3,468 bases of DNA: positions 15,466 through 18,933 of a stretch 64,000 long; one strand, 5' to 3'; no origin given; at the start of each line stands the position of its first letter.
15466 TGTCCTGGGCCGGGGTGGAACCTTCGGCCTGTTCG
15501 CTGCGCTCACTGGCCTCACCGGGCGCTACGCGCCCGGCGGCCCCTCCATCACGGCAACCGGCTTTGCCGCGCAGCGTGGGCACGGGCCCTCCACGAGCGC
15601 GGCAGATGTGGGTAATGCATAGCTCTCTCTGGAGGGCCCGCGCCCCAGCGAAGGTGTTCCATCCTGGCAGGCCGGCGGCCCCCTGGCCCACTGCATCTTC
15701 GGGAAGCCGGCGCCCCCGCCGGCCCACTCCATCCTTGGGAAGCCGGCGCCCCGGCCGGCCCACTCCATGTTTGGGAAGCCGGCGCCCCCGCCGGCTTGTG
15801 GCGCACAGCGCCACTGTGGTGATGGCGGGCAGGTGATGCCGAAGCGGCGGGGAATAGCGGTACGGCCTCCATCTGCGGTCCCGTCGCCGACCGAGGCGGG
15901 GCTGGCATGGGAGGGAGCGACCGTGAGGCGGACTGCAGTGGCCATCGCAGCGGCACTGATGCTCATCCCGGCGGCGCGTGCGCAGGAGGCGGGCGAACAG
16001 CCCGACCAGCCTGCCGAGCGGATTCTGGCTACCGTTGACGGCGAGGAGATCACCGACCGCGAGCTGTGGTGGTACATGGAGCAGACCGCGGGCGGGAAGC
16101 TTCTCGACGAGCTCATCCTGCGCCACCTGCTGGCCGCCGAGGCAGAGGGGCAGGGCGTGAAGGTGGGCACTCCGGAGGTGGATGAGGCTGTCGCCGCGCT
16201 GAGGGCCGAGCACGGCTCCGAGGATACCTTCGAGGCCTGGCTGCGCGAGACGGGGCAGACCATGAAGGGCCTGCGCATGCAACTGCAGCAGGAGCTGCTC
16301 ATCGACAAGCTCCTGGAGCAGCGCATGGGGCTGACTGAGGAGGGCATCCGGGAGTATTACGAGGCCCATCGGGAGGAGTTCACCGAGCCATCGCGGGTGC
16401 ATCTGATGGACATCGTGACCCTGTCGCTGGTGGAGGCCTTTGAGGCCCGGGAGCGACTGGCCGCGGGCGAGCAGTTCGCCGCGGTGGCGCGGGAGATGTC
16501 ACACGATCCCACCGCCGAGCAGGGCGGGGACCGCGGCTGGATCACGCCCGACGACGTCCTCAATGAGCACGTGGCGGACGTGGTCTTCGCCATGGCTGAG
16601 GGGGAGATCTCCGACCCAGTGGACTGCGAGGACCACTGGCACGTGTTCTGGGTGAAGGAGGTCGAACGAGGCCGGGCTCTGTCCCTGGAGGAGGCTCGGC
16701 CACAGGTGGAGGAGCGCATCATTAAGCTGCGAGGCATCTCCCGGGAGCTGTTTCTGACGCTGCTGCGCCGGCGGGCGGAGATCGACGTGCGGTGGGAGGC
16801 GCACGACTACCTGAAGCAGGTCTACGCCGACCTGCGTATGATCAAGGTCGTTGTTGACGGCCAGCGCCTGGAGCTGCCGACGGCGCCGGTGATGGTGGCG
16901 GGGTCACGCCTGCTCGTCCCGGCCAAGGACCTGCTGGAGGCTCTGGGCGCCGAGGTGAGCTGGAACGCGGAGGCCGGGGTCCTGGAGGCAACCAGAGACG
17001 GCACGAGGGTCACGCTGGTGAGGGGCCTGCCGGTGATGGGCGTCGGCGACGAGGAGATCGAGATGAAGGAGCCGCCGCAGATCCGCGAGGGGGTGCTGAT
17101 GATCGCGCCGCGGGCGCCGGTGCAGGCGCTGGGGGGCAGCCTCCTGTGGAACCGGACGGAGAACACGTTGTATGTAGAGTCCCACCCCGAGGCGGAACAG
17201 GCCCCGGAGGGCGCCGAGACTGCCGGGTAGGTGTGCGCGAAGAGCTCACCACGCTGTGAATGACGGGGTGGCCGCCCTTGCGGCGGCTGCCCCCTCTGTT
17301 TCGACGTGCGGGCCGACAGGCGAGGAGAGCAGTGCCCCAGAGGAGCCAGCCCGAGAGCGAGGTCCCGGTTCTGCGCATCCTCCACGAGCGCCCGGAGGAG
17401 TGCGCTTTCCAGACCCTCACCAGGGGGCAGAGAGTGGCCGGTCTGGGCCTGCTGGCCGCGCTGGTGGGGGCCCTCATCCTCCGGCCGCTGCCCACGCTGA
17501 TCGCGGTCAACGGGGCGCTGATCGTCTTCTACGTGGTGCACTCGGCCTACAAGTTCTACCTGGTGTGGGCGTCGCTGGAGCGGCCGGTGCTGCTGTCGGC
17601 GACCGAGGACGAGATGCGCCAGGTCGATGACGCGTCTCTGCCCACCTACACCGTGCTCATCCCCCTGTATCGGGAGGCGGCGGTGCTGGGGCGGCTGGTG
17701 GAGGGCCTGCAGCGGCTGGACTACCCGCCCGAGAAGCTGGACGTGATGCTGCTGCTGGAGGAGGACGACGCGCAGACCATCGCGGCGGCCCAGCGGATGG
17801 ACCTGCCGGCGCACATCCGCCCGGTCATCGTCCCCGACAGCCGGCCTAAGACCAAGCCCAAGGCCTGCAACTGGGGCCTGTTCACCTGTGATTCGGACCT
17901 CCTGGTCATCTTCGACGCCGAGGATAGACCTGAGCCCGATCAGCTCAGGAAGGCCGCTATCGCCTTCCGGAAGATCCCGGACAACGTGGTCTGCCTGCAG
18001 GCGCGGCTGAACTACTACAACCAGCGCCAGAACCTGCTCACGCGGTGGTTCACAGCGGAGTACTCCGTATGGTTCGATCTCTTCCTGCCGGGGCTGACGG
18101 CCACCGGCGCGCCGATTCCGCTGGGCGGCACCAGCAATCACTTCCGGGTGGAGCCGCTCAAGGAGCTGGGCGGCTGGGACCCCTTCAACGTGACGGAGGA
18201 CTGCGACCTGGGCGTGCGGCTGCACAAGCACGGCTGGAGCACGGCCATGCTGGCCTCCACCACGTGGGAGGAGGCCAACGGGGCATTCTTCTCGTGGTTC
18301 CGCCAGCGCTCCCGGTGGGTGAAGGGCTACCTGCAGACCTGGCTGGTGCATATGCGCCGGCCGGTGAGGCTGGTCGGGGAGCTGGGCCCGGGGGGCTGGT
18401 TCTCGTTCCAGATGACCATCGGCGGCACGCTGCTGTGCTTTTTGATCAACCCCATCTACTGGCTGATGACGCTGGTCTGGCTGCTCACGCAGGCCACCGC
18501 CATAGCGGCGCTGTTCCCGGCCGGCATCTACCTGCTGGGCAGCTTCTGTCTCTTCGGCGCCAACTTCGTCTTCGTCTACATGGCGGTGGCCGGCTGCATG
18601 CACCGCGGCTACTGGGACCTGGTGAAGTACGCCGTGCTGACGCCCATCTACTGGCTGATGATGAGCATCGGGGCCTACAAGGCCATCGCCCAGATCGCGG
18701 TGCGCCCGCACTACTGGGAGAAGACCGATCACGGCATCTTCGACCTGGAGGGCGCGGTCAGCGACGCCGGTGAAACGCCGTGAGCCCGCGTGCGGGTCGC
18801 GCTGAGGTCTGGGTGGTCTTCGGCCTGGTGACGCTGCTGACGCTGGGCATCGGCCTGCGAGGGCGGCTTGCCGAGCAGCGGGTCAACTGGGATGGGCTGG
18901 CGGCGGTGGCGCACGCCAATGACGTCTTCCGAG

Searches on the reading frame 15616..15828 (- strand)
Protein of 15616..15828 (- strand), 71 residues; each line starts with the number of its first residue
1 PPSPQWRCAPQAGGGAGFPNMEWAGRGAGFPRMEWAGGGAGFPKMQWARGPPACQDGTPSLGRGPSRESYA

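Call 67: search_protein_representatives(protein=window:15616-15828:-)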
Query: 71 residues. Proteins with E-value up to 0.001 (for the whole library): 7; up to 1e-10: 0; up to 1e-30: 0. The best 7 are listed.
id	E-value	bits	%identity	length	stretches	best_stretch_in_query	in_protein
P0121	7.5e-10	55.3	35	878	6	15-54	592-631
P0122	1.4e-07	48.0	28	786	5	18-48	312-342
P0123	1.8e-04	38.1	40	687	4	15-45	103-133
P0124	2.5e-04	37.6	34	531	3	10-53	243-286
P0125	2.8e-04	37.5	39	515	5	10-50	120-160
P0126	7.6e-04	36.1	31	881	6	6-50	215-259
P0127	8.5e-04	35.9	45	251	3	13-54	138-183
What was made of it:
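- Tried and rejected: The best GC3 frame of D gave only seven weak hits against 1.8 billion representatives, all long Gly-rich repeat proteins (call 67).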

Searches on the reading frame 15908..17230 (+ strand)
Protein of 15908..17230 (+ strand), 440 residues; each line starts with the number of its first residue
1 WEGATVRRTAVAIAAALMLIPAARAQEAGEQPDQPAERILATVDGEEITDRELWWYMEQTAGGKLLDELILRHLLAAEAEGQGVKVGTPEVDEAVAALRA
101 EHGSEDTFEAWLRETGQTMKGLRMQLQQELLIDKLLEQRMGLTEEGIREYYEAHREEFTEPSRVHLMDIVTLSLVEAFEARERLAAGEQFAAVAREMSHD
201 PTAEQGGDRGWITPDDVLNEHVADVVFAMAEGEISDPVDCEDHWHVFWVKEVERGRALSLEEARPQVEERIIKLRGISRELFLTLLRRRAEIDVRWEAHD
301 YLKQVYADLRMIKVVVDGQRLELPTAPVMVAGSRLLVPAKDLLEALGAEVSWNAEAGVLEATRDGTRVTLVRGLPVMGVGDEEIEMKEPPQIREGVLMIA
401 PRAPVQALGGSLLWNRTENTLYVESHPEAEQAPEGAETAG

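Call 42: search_protein_families(library=pfam, proteins=[window:15908-17230:+], max_evalue=0.01)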
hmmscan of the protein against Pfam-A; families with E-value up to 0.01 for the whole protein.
window:15908-17230:+ (440 aa): 7 families
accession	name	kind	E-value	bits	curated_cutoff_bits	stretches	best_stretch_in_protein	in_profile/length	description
PF13145.12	Rotamase_2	-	5.8e-21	76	27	1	143-265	2-121/121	PPIC-type PPIASE domain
PF07833.16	Cu_amine_oxidN1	-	6e-19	68.4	24.2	1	315-423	1-108/108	Copper amine oxidase N-terminal domain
PF00639.27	Rotamase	-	2.5e-13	51.3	21.7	1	177-249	22-95/97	PPIC-type PPIASE domain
PF13616.12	Rotamase_3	-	8.1e-11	42.9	22.5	1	182-250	45-113/116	PPIC-type PPIASE domain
PF13624.11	SurA_N_3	-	3.7e-09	37.1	27.2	1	64-135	86-161/162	SurA-like N-terminal domain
PF09312.16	SurA_N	-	1.2e-05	25.9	30.8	1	64-135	45-117/118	SurA N-terminal domain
PF23716.1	DUF7158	-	0.0051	16.8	27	0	83-102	7-26/38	Family of unknown function (DUF7158)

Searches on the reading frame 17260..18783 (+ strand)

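Call 86: search_protein_families(library=pfam, proteins=[window:17260-18783:+], max_evalue=0.0001)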
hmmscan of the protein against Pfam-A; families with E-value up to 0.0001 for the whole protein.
window:17260-18783:+ (507 aa): 4 families
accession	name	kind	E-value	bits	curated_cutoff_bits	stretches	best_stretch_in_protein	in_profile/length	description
PF13641.12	Glyco_tranf_2_3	-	6.1e-29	102.1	27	1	128-356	1-230/230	Glycosyltransferase like family 2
PF13632.12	Glyco_trans_2_3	-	9.8e-26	91.2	27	1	216-408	3-192/198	Glycosyl transferase family group 2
PF00535.33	Glycos_transf_2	-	4.1e-08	33.8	23.3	1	131-264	1-131/168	Glycosyl transferase family 2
PF13506.12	Glyco_transf_21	-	1.1e-05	25.4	21.7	1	188-354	5-173/174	Glycosyl transferase family 21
